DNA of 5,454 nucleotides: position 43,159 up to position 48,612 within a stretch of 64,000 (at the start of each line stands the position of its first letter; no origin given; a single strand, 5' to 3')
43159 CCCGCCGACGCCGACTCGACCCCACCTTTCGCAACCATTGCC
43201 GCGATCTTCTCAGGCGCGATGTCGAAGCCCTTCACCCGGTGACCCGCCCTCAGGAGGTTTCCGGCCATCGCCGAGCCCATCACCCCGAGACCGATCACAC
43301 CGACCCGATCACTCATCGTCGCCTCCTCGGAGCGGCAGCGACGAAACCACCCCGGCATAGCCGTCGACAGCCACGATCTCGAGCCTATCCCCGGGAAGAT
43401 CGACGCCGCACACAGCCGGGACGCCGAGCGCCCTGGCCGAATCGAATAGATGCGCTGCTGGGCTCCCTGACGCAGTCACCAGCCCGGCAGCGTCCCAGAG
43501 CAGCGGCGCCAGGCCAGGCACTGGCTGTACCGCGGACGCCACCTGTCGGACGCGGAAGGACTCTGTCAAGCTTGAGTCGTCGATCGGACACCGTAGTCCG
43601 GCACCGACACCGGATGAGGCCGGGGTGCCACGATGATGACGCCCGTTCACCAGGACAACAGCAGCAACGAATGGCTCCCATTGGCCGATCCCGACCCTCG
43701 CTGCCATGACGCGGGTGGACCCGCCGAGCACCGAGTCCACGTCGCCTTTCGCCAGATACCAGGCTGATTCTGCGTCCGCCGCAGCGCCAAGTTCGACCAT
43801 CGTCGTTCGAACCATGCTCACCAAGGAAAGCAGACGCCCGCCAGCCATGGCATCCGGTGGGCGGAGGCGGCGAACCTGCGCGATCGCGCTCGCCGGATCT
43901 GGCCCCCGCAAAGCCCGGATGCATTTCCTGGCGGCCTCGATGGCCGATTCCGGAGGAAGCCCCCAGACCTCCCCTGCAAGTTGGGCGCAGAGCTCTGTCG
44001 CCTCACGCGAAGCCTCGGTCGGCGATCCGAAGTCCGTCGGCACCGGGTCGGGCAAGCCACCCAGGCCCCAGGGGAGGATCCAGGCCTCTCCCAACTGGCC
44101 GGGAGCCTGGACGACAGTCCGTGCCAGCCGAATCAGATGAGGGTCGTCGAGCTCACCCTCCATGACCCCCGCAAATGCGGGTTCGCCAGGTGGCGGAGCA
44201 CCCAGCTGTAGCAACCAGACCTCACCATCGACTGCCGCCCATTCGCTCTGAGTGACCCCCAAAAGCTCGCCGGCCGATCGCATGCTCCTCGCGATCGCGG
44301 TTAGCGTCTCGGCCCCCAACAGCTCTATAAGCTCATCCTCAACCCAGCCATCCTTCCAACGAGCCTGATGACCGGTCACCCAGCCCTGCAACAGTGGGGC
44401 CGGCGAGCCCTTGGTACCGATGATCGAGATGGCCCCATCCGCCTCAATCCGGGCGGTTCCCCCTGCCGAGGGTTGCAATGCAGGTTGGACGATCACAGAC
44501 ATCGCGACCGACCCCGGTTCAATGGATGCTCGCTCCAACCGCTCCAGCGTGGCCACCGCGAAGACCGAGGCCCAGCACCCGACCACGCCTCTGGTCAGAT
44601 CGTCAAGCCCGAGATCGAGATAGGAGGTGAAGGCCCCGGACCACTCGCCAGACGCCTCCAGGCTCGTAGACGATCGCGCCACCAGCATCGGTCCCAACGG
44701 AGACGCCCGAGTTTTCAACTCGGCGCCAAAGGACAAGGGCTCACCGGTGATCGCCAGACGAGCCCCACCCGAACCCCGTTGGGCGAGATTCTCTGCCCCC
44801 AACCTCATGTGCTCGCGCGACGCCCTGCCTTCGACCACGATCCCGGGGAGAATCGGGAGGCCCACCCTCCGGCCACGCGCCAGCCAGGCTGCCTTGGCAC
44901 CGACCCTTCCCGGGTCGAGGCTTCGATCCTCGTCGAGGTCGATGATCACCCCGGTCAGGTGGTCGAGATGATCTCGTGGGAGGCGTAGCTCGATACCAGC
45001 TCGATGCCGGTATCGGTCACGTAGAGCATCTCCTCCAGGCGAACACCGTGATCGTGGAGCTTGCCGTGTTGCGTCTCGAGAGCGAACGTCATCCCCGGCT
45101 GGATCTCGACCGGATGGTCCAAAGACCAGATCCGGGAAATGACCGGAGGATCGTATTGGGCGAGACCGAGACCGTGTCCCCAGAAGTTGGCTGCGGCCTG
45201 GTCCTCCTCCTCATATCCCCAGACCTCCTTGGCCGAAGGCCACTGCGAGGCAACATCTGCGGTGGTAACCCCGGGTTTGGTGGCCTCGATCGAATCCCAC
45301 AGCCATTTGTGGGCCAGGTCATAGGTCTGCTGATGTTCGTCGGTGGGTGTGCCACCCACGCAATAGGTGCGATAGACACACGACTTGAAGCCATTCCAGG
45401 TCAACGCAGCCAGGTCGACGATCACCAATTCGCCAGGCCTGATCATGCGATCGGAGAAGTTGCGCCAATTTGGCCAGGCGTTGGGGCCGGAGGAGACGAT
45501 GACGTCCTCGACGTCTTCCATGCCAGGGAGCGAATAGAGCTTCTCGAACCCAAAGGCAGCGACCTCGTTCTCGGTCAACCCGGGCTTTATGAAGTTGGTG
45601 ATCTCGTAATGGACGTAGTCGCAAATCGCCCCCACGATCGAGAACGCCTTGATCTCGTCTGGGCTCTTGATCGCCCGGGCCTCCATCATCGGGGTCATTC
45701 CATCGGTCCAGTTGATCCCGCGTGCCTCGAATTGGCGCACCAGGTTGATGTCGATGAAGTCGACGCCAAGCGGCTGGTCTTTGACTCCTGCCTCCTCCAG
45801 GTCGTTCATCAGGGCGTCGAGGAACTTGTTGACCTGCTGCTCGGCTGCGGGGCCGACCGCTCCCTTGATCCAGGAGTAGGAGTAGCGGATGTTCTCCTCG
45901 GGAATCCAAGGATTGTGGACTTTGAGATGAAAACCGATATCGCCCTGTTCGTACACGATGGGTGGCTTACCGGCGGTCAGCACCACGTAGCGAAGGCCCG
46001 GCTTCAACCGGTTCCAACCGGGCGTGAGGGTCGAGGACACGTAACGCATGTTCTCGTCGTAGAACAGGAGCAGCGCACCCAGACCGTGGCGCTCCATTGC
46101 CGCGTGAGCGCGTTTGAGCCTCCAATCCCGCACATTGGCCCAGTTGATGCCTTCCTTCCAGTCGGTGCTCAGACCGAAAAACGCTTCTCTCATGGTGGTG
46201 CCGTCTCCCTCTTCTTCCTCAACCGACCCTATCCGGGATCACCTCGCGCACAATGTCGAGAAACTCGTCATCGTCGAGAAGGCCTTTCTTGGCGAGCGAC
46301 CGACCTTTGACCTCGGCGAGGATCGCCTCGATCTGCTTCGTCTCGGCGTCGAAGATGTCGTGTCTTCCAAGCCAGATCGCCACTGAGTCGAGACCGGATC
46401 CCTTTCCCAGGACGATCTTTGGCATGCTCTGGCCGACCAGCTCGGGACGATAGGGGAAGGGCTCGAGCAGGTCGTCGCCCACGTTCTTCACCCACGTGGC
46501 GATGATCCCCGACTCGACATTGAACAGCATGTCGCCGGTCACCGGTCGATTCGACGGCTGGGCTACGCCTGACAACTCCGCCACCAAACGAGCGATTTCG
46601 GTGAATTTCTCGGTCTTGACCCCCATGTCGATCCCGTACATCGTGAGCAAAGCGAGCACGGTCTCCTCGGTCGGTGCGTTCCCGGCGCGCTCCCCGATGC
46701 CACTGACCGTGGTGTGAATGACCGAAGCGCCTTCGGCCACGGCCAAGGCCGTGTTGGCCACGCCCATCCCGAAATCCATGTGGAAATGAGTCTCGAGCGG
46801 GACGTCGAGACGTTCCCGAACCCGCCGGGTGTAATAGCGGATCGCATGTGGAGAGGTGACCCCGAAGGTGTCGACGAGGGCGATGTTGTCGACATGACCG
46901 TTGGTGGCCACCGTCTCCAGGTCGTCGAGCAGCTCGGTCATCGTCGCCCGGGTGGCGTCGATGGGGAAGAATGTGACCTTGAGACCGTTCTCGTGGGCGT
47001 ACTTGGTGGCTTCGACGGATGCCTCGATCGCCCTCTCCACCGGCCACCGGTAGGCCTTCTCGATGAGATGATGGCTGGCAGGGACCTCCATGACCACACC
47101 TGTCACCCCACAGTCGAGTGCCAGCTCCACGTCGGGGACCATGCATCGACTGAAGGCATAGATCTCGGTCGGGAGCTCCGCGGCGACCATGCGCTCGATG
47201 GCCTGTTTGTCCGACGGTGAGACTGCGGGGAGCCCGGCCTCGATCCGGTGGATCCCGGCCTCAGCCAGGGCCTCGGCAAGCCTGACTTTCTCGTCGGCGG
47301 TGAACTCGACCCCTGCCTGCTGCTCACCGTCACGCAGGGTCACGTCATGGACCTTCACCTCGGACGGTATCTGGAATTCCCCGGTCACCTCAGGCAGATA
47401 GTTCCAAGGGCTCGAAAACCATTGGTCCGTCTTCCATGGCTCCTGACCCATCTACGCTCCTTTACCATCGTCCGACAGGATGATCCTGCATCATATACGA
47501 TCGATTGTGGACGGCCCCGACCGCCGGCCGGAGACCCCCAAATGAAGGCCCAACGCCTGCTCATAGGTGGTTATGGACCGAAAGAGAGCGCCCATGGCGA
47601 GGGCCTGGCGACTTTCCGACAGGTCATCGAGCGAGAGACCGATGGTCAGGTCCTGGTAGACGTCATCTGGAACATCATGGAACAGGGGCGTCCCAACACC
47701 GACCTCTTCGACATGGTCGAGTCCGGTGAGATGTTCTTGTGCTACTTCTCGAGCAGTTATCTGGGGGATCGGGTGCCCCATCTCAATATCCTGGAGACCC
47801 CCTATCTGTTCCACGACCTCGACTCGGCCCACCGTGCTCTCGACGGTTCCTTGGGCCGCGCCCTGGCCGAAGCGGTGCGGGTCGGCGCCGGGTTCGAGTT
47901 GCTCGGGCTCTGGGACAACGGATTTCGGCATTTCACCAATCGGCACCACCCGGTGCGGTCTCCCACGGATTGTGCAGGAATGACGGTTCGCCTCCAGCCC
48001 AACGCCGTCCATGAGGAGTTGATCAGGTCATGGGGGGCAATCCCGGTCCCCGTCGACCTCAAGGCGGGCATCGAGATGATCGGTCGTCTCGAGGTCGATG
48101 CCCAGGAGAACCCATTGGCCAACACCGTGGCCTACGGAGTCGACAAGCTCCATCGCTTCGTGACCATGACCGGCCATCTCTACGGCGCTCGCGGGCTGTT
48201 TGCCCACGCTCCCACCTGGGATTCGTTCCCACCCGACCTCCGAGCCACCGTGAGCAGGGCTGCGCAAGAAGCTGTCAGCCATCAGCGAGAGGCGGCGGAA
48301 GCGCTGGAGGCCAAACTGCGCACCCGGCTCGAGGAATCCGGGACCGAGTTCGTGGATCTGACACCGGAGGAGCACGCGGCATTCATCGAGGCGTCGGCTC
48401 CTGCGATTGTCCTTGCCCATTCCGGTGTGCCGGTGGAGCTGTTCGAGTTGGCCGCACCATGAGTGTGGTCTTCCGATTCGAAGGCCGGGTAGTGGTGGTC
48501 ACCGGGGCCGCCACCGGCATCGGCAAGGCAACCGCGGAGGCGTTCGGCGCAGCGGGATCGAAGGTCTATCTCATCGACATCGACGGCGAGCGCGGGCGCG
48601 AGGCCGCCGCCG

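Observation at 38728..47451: Six-gene operon with a combination I cannot map to a known pathway: HMGL-like enzyme, variant M24, truncated PEP-synthase-like phosphotransferase, HIBADH, orphan Mo-hydroxylase large subunit, MFS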

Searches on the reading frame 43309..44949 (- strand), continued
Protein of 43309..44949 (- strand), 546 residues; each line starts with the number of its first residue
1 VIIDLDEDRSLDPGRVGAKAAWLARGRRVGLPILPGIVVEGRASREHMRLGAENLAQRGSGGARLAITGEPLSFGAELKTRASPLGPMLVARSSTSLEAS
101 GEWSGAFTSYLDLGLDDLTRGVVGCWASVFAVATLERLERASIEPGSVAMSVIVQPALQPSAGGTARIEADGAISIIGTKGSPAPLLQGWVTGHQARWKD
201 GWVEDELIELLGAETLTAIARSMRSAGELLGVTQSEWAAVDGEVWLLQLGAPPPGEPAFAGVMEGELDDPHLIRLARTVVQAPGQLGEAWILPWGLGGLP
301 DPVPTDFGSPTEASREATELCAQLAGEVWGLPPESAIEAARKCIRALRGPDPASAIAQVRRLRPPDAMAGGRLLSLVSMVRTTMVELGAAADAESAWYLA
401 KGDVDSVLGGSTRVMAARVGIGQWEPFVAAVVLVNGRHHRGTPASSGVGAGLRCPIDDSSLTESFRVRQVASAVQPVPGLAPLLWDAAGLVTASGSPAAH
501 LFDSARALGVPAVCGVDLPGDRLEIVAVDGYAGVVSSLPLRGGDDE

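Call 28: search_protein_families(library=pfam, proteins=[L062:620-2110:+, L062:2100-3164:+, L062:8045-8485:+, L062:11678-13417:+, L062:13489-15099:+, L062:15109-16020:+, L062:17230-18918:+, L011:7375-8412:-, L011:5274-7118:-, L011:12619-13680:-], max_evalue=0.001)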
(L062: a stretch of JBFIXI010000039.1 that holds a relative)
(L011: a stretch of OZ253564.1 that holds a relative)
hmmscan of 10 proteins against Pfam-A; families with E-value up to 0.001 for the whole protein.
L062:620-2110:+ (496 aa): 2 families
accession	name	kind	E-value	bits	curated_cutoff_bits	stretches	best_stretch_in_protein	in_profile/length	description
PF00557.29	Peptidase_M24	-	1.3e-36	126.8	23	1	269-476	3-208/208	Metallopeptidase family M24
PF01321.24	Creatinase_N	-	1.4e-08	35.8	22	1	112-260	1-128/128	Creatinase/Prolidase N-terminal domain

L062:2100-3164:+ (354 aa): 2 families
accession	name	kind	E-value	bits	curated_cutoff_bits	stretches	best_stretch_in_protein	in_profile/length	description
PF00676.26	E1_dh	-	2.6e-68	230.6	22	1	41-336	2-298/300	Dehydrogenase E1 component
PF02775.26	TPP_enzyme_C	-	0.00019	21.7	21.9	0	139-262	26-150/151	Thiamine pyrophosphate enzyme, C-terminal TPP binding domain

L062:8045-8485:+ (146 aa): 0 families

L062:11678-13417:+ (579 aa): 2 families
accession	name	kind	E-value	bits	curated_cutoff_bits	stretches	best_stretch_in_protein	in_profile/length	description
PF02129.25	Peptidase_S15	-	1e-45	156.9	23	1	23-309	1-262/262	X-Pro dipeptidyl-peptidase (S15 family)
PF08530.16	PepX_C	-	1.3e-37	130.3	22.5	1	330-573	1-216/217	X-Pro dipeptidyl-peptidase C-terminal non-catalytic domain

L062:13489-15099:+ (536 aa): 5 families
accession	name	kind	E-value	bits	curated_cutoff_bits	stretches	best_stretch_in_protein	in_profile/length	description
PF01593.30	Amino_oxidase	-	3.8e-18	66.4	19.8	2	177-498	142-426/443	Flavin containing amine oxidoreductase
PF13450.12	NAD_binding_8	-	5.3e-11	43.1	21.9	1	14-69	1-54/68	NAD(P)-binding Rossmann-like domain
PF01266.30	DAO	-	3.5e-09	37.1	27.9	1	12-289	2-200/353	FAD dependent oxidoreductase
PF00890.30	FAD_binding_2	-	4.6e-05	23.2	20.4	0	12-49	2-39/414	FAD binding domain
PF01946.23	Thi4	-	0.00065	19.4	26.2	0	5-48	13-57/235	Thi4 family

L062:15109-16020:+ (303 aa): 6 families
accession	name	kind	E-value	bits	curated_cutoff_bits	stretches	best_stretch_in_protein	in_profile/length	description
PF08840.17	BAAT_C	-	8.7e-08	32.9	20.9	1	130-173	10-53/210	BAAT / Acyl-CoA thioester hydrolase C terminal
PF01738.24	DLH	-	2.2e-07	31.1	21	1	111-174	65-129/217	Dienelactone hydrolase family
PF00326.27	Peptidase_S9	-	4.4e-07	30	22.6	1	122-239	44-156/213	Prolyl oligopeptidase family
PF07859.19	Abhydrolase_3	-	1.1e-05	25.8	25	1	117-271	43-209/210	alpha/beta hydrolase fold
PF02129.25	Peptidase_S15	-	0.00015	22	23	1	41-194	11-148/262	X-Pro dipeptidyl-peptidase (S15 family)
PF12697.13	Abhydrolase_6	-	0.00064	20.9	26.3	0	51-181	1-94/217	Alpha/beta hydrolase family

L062:17230-18918:+ (562 aa): 1 family
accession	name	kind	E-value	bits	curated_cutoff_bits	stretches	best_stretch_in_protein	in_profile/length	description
PF03060.21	NMO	-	2.4e-13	50.6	28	1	317-417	157-247/331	Nitronate monooxygenase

L011:7375-8412:- (345 aa): 2 families
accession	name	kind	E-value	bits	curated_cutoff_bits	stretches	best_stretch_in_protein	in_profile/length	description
PF00005.33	ABC_tran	-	4.6e-32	111.9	25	1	44-198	2-137/137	ABC transporter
PF08352.17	oligo_HPY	-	1.6e-14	54.5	27.1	1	249-313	1-65/65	Oligopeptide/dipeptide transporter, C-terminal region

L011:5274-7118:- (614 aa): 1 family
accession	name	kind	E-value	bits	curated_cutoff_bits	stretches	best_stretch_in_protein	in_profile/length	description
PF00496.27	SBP_bac_5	-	1.4e-52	179.5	32.4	1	302-605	2-288/368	Bacterial extracellular solute-binding proteins, family 5 Middle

L011:12619-13680:- (353 aa): 1 family
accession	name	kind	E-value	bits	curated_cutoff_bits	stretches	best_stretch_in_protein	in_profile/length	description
PF04909.20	Amidohydro_2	-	6.3e-44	151.3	26.4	1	25-352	1-289/289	Amidohydrolase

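Call 39: predict_structure(alignment_id=A1)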
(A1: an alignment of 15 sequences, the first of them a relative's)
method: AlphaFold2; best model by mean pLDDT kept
length: 546 residues; sequences in the alignment: 15
mean_pLDDT: 73.9   pTM: 0.50
mean pLDDT of the five models: 73.9, 73.5, 71.5, 71.3, 57.8
residues with pLDDT >= 90: 149; 70-90: 218; 50-70: 81; < 50: 98
segments of 3 or more residues with pLDDT < 50: 189-191, 253-265, 416-419, 440-455, 467-477, 485-522, 530-533, 543-546
pLDDT, mean of each block of 10 residues (from residue 1): 92 87 92 95 92 78 73 92 91 76 53 78 81 67 81 90 87 85 61 74 79 92 91 89 89 39 50 85 87 91 81 93 95 94 81 81 92 93 87 80 88 54 66 69 30 49 48 47 44 34 32 31 59 61 48
secondary structure, 60 per line:
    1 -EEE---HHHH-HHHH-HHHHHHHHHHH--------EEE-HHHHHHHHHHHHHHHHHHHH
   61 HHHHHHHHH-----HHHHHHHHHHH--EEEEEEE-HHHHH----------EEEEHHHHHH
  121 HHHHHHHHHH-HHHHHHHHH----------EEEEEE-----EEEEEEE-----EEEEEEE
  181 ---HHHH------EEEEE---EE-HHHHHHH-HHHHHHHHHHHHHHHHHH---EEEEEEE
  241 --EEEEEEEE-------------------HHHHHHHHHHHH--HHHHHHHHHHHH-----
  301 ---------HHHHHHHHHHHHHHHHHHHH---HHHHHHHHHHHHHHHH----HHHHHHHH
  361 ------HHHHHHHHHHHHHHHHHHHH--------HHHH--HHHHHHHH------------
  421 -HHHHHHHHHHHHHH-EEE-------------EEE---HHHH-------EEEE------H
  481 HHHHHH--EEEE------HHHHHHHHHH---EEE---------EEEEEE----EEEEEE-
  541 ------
elements in order: E2-4 H8-11 H13-16 H18-28 E37-39 H41-69 H75-85 E88-94 H96-100 E111-114 H115-130 H132-140 E151-156 E162-168 E174-180 H184-187 E194-198 H205-211 H213-230 E234-240 E243-250 H270-281 H284-295 H310-329 H333-348 H353-360 H367-386 H395-398 H401-408 H422-435 E437-439 E453-455 H459-462 E470-473 H480-486 E489-492 H499-508 E512-514 E524-529 E534-539
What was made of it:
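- On RPH-type single-chain small-molecule dikinase: Here there is only a helical insert of about 165 aa (call 39).
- The window's own dikinase has a confidently folded 165-aa helical insert (call 39). The window's protein has an extra helical domain (call 39).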

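Call 42: fold_search(model_id=the predicted structure, library=pdb)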
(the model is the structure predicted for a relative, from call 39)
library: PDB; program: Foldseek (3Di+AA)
matches with E <= 10: 468; with E <= 0.001: 23
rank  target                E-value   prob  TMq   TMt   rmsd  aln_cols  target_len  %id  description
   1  5hv1                  8.9e-13  1.00  0.42  0.28  18.9       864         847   13  Rifampin phosphotransferase in complex with AMPPNP and rifampin from Listeria monocytogenes (released 2016-03-30)
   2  5hv3                  3.4e-12  1.00  0.41  0.27   3.6       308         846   16  Rifampin phosphotransferase G527Y mutant in complex with AMPPNP from Listeria monocytogenes (released 2016-03-30)
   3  5hv6_B                1.3e-11  1.00  0.40  0.72   3.4       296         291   16  The ATP binding domain of rifampin phosphotransferase from Listeria monocytogenes (released 2016-03-30)
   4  5hv6_A                3.0e-11  1.00  0.39  0.66   4.7       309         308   16  The ATP binding domain of rifampin phosphotransferase from Listeria monocytogenes (released 2016-03-30)
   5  5fbs                  9.3e-11  1.00  0.37  0.27  19.8       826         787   13  Crystal structure of rifampin phosphotransferase RPH-Lm from Listeria monocytogenes in complex with ADP and magnesium (released 2016-01-13)
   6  5hv2                  1.4e-10  1.00  0.40  0.27  15.9       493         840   14  Rifampin phosphotransferase G527Y mutant from Listeria monocytogenes (released 2016-03-30)
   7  9goj                  3.0e-10  1.00  0.31  0.46   7.7       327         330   19  Crystal structure of HpeI from Rhodococcus rhodochrous GD02 (released 2025-05-21)
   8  2ols                  2.9e-09  1.00  0.38  0.29   6.4       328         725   16  The crystal structure of the phosphoenolpyruvate synthase from Neisseria meningitidis (released 2007-02-20)
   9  5fbt                  1.4e-06  1.00  0.30  0.22  21.5       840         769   13  Crystal structure of rifampin phosphotransferase RPH-Lm from Listeria monocytogenes in complex with rifampin (released 2015-12-30)
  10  1kbl                  1.5e-05  1.00  0.31  0.20  14.8       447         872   12  PYRUVATE PHOSPHATE DIKINASE (released 2002-01-30)
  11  1dik                  4.6e-05  1.00  0.31  0.20  10.7       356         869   12  PYRUVATE PHOSPHATE DIKINASE (released 1996-04-03)
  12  2r82                  9.7e-05  1.00  0.25  0.17  15.3       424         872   12  Pyruvate phosphate dikinase (PPDK) triple mutant R219E/E271R/S262D adapts a second conformational state (released 2008-01-01)
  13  2dik                  1.0e-04  1.00  0.29  0.19  11.4       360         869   11  R337A MUTANT OF PYRUVATE PHOSPHATE DIKINASE (released 1999-09-13)
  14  1ggo                  2.1e-04  1.00  0.30  0.20  17.2       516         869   14  T453A MUTANT OF PYRUVATE, PHOSPHATE DIKINASE (released 2001-01-10)
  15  1jde                  2.2e-04  1.00  0.30  0.20  10.7       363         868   11  K22A mutant of pyruvate, phosphate dikinase (released 2001-11-28)
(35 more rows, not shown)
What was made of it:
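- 43309..44949 (-): PEP-synthase-like dikinase, 546 aa. It has an ATP-grasp (about 1-250), a lineage-specific helical insert (about 270-435) and a phosphohistidine swivel domain (about 437-546, His500). There is no PEP/pyruvate-binding domain. Foldseek: RPH, HpeI and PEPS ATP-grasp (call 42).
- On PEP synthase (pyruvate, water dikinase): The structural match is in call 42.
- Foldseek of the dikinase model hits RPH and HpeI first (call 42).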

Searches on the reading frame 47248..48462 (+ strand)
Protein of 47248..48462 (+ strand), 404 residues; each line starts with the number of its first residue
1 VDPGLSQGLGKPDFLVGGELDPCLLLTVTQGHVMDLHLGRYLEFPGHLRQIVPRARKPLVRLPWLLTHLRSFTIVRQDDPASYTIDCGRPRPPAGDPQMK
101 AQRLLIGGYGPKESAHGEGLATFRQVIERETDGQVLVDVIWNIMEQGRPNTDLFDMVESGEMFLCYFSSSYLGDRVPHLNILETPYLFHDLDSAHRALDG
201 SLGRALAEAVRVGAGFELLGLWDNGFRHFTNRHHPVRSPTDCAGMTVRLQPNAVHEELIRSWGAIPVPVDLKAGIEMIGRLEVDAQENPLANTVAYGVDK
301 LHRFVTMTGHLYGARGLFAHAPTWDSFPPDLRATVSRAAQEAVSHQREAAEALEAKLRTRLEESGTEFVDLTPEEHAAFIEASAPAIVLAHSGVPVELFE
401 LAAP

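Call 6: search_protein_families(library=pfam, proteins=[window:47248-48462:+], max_evalue=0.01)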
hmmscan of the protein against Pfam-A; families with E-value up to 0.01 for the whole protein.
window:47248-48462:+ (404 aa): 1 family
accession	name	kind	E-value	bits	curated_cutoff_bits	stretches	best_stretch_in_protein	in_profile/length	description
PF03480.18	DctP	-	7.6e-54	183.4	23.4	1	109-386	4-278/286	Bacterial extracellular solute-binding protein, family 7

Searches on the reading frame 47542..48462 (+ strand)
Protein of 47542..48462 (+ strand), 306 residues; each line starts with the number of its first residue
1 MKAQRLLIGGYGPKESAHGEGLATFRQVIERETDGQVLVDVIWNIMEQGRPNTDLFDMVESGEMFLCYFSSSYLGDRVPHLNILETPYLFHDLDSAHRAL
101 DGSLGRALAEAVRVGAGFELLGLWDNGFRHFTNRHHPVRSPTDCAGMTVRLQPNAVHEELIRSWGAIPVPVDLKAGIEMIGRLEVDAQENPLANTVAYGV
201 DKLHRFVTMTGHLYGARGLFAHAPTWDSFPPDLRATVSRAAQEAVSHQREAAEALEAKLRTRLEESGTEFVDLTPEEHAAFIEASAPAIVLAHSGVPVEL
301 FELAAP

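Call 66: search_protein_families(library=ncbifam, proteins=[window:47542-48462:+], max_evalue=1e-10)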
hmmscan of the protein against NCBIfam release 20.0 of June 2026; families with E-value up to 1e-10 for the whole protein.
window:47542-48462:+ (306 aa): 2 families
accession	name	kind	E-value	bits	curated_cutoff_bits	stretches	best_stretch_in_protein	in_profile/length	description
NF037995.1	TRAP_S1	subfamily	1.1e-41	143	50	1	12-281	6-271/271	TRAP transporter substrate-binding protein DctP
TIGR00787.1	dctP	subfamily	1.9e-41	142.2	175.05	1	14-265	7-255/257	DctP family TRAP transporter solute-binding subunit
